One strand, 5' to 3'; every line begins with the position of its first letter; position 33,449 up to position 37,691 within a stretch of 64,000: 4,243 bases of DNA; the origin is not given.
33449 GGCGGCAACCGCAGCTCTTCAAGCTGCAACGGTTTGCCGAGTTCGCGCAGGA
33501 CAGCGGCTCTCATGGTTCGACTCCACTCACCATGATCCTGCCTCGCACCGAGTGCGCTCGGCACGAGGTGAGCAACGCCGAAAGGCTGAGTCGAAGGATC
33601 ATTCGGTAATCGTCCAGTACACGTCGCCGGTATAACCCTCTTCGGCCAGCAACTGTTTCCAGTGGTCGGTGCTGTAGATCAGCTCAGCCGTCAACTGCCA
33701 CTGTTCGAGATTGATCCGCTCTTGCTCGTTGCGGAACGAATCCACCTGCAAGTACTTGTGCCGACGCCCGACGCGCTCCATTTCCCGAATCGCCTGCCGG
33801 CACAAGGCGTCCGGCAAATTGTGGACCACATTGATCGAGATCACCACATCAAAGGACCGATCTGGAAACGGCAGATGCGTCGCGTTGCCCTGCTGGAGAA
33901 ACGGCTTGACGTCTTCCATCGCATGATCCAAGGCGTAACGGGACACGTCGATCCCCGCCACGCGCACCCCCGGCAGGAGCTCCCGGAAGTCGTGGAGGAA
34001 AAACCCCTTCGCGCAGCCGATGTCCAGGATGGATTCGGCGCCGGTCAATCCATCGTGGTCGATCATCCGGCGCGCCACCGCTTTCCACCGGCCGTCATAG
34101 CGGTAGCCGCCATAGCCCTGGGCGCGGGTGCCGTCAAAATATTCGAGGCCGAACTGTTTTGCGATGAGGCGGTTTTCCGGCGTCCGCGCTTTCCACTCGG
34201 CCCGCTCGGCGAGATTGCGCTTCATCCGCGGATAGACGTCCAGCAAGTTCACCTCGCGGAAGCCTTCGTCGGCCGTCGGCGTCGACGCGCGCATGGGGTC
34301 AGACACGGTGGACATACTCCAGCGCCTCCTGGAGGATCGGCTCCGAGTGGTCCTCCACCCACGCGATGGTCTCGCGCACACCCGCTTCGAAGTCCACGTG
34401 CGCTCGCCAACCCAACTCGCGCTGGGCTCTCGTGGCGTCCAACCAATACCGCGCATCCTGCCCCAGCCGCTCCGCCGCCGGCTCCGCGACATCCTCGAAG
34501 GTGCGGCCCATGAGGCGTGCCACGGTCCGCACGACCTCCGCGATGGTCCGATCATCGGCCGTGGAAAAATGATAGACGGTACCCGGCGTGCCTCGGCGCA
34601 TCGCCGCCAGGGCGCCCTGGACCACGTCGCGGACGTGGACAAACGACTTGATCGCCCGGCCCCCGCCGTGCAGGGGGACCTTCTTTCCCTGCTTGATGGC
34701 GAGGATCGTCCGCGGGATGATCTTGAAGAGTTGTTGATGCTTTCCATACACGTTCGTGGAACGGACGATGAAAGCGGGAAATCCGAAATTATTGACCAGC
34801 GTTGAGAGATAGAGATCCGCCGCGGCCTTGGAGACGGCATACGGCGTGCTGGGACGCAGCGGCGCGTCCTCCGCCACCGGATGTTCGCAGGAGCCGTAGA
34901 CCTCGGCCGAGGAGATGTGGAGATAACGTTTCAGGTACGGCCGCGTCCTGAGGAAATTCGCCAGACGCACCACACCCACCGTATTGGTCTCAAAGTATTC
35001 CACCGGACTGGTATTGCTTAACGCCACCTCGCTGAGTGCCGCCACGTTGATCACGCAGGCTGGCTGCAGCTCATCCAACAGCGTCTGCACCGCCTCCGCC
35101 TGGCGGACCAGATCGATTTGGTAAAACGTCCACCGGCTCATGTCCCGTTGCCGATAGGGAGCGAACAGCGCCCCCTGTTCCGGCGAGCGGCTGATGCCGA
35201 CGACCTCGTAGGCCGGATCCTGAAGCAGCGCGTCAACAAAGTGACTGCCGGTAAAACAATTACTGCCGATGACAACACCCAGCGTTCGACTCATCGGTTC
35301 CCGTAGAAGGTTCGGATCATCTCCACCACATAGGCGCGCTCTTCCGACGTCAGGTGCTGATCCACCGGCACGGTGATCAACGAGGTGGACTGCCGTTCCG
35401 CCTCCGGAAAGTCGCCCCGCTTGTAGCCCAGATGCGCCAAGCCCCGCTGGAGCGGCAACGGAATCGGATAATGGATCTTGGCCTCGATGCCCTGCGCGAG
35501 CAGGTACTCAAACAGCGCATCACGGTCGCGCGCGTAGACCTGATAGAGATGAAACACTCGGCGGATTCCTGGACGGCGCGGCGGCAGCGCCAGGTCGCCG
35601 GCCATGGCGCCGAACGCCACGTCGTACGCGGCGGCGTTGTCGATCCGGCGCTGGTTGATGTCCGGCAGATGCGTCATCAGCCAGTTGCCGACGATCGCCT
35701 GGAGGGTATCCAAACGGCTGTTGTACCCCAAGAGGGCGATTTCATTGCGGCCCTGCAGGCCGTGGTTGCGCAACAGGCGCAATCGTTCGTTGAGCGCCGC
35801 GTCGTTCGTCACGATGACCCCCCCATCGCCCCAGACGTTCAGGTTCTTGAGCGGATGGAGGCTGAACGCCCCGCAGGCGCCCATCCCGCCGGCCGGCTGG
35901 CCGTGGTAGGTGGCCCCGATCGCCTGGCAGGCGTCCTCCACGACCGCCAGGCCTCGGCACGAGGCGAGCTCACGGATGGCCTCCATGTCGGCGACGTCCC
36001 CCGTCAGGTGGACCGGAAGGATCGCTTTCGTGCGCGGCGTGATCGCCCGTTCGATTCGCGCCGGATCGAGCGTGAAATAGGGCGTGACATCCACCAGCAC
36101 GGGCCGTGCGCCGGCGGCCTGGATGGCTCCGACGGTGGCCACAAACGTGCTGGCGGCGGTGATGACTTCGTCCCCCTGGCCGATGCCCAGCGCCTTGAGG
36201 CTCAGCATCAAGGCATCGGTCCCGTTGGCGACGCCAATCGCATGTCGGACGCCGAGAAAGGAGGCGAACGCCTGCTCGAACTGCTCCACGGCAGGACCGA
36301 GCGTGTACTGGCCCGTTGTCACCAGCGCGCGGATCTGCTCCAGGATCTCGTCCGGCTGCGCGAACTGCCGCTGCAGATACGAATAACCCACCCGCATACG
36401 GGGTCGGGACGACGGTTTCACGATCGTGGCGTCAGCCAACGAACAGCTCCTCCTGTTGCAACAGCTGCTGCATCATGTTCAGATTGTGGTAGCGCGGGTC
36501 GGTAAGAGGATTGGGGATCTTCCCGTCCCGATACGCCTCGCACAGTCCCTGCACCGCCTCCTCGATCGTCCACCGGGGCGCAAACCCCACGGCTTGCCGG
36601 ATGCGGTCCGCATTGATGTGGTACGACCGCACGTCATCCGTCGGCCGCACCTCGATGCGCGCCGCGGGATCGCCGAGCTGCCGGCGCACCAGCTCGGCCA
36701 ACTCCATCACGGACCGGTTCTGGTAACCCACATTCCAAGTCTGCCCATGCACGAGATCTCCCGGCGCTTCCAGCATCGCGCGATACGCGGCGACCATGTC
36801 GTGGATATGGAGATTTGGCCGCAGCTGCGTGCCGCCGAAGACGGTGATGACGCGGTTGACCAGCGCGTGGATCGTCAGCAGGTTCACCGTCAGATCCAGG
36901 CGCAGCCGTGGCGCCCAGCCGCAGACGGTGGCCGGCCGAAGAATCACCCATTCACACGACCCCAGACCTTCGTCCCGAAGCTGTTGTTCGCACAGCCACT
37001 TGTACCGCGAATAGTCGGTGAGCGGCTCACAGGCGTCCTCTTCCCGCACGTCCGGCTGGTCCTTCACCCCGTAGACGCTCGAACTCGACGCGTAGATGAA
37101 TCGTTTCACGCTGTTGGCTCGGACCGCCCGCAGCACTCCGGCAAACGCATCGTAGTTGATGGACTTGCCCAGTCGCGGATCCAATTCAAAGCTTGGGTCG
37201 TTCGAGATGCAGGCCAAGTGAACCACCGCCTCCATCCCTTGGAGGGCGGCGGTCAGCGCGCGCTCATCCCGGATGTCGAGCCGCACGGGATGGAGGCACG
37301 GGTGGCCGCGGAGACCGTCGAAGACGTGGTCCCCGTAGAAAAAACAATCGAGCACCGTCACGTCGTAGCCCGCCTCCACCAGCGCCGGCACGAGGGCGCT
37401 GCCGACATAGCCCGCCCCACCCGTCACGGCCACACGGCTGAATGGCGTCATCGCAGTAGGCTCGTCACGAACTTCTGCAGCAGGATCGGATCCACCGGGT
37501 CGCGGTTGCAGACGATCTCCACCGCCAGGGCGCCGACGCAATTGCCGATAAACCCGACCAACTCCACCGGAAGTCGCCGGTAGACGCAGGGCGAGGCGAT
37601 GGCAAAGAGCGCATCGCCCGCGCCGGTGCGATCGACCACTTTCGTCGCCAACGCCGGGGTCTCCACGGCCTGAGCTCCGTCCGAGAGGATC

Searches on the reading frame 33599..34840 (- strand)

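Call 12: search_protein_families(library=pfam, proteins=[window:33599-34840:-])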
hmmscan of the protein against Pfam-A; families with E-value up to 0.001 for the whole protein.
window:33599-34840:- (413 aa): 6 families
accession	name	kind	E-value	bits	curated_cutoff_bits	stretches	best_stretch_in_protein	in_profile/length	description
PF13649.12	Methyltransf_25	-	1.1e-16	61.7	27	1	271-357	1-92/97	Methyltransferase domain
PF08241.18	Methyltransf_11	-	1.7e-16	61.1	21.2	1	272-360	1-89/95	Methyltransferase domain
PF13847.12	Methyltransf_31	-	1.7e-16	60.6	27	1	267-402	3-145/145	Methyltransferase domain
PF08242.18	Methyltransf_12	-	5.9e-11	43.4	30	1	272-354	1-88/98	Methyltransferase domain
PF13489.12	Methyltransf_23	-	2e-08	34.5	27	1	269-404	24-160/164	Methyltransferase domain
PF01209.24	Ubie_methyltran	-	0.00063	19.6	20.1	1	252-358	35-143/233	ubiE/COQ5 methyltransferase family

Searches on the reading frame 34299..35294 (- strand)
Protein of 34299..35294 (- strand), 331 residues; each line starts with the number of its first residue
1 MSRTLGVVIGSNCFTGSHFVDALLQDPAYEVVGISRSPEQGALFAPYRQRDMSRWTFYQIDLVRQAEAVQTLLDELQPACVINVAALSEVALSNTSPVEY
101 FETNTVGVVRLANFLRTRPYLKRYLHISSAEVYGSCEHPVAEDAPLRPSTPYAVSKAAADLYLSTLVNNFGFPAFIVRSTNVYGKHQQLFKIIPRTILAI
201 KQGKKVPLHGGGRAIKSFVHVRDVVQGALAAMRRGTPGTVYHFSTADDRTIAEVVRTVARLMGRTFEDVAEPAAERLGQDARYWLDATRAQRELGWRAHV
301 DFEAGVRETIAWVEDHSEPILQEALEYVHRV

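Call 12: search_protein_families(library=pfam, proteins=[window:34299-35294:-])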
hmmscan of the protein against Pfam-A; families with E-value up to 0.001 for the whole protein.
window:34299-35294:- (331 aa): 6 families
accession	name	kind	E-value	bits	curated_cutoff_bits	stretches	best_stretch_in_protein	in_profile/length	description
PF16363.11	GDP_Man_Dehyd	-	1.6e-51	176.2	27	1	8-309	2-332/332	GDP-mannose 4,6 dehydratase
PF01370.27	Epimerase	-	1.6e-50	172.2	20.9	1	7-241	2-237/240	NAD dependent epimerase/dehydratase family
PF04321.23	RmlD_sub_bind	-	8.3e-11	41.9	27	1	29-265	25-234/287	RmlD substrate binding domain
PF02719.21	Polysacc_synt_2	-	2.7e-09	37.1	20.2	1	15-267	10-252/293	Polysaccharide biosynthesis protein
PF01073.25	3Beta_HSD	-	3.6e-06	26.6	22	1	7-233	1-230/280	3-beta hydroxysteroid dehydrogenase/isomerase family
PF07993.18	NAD_binding_4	-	4.3e-06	26.5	20.1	1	69-185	82-210/258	Male sterility protein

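Call 41: search_protein_families(library=ncbifam, proteins=[window:34299-35294:-], max_evalue=1e-10)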
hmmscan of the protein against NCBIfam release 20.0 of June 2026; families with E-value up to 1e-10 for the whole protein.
window:34299-35294:- (331 aa): 12 families
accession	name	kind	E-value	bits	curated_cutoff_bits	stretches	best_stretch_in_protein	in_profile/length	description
TIGR01181.1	dTDP_gluc_dehyt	equivalog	2.3e-64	217.5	365.1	1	8-317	4-315/321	dTDP-glucose 4,6-dehydratase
NF007582.0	PRK10217.1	equivalog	5.3e-42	144.2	698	1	7-313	5-331/355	dTDP-glucose 4,6-dehydratase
NF007490.0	PRK10084.1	subfamily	3.9e-40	138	649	1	8-315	5-336/361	dTDP-glucose 4,6-dehydratase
TIGR01179.1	galE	equivalog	7.2e-33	113.8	262.3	1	8-317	4-329/332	UDP-glucose 4-epimerase GalE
TIGR04180.1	EDH_00030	hypoth_equivalog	4.4e-31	108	475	1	7-299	2-295/297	NAD-dependent 4,6-dehydratase LegB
TIGR02622.1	CDP_4_6_dhtase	equivalog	9.1e-24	84.2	278.45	1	8-315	9-332/352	CDP-glucose 4,6-dehydratase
NF007956.0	PRK10675.1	subfamily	8e-22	77.8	394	0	7-166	4-163/338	UDP-glucose 4-epimerase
TIGR01472.1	gmd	equivalog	4.5e-17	62.3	415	1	14-307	11-332/342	GDP-mannose 4,6-dehydratase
TIGR02197.1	heptose_epim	equivalog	1.7e-15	57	274.6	1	7-313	2-313/316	ADP-glyceromanno-heptose 6-epimerase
NF047922.1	GDPFucSynFcl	equivalog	3.3e-14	53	500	1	58-317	35-305/308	GDP-L-fucose synthase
NF011728.1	PRK15181.1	equivalog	4.7e-14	52.2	760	1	51-316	67-340/348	Vi polysaccharide biosynthesis UDP-N-acetylglucosaminuronic acid C-4 epimerase TviC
TIGR01214.1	rmlD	equivalog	8.6e-13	48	224.05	1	7-246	3-210/285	dTDP-4-dehydrorhamnose reductase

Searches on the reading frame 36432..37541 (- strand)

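Call 12: search_protein_families(library=pfam, proteins=[window:36432-37541:-])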
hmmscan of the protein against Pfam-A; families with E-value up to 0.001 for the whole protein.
window:36432-37541:- (369 aa): 8 families
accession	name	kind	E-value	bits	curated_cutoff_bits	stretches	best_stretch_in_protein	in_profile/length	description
PF01370.27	Epimerase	-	2.8e-37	128.8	20.9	1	37-272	1-240/240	NAD dependent epimerase/dehydratase family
PF16363.11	GDP_Man_Dehyd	-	8.4e-24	85.1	27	1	39-331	2-330/332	GDP-mannose 4,6 dehydratase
PF01073.25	3Beta_HSD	-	1.9e-15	57.1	22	1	38-186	1-155/280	3-beta hydroxysteroid dehydrogenase/isomerase family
PF04321.23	RmlD_sub_bind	-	8.4e-14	51.8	27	1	36-209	2-154/287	RmlD substrate binding domain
PF13460.12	NAD_binding_10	-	4.6e-13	49.9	27.2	1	41-205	1-145/184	NAD(P)H-binding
PF05368.20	NmrA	-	0.0002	21.5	27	0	35-152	3-106/298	NmrA-like family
PF07993.18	NAD_binding_4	-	0.00021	21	20.1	0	125-211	108-211/258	Male sterility protein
PF02719.21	Polysacc_synt_2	-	0.00029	20.5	20.2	0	37-153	1-128/293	Polysaccharide biosynthesis protein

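Call 41: search_protein_families(library=ncbifam, proteins=[window:36432-37541:-], max_evalue=1e-10)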
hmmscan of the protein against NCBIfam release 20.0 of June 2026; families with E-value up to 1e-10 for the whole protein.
window:36432-37541:- (369 aa): 9 families
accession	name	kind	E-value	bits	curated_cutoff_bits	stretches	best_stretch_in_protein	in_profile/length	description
TIGR01179.1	galE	equivalog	2.2e-27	95.8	262.3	1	37-329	2-317/332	UDP-glucose 4-epimerase GalE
TIGR01181.1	dTDP_gluc_dehyt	equivalog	8.7e-22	77.6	365.1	1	37-339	2-313/321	dTDP-glucose 4,6-dehydratase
TIGR02197.1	heptose_epim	equivalog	4.4e-21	75.4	274.6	1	38-191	2-152/316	ADP-glyceromanno-heptose 6-epimerase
TIGR03466.1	HpnA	hypoth_equivalog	2.3e-17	62.9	367.65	1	36-327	2-283/327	hopanoid-associated sugar epimerase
NF043036.1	ErythonDh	equivalog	3.5e-16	59.3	325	1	36-190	2-162/321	D-erythronate dehydrogenase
NF007956.0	PRK10675.1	subfamily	1.2e-15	57.5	394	1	36-200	2-172/338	UDP-glucose 4-epimerase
TIGR04180.1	EDH_00030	hypoth_equivalog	1.1e-14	54.2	475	1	37-319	1-291/297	NAD-dependent 4,6-dehydratase LegB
NF042422.1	oxyalk_red_OleD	equivalog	3.2e-12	46.4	580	1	36-163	2-120/329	2-alkyl-3-oxoalkanoate reductase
NF011728.1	PRK15181.1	equivalog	2.5e-11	43.2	760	1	35-185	16-173/348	Vi polysaccharide biosynthesis UDP-N-acetylglucosaminuronic acid C-4 epimerase TviC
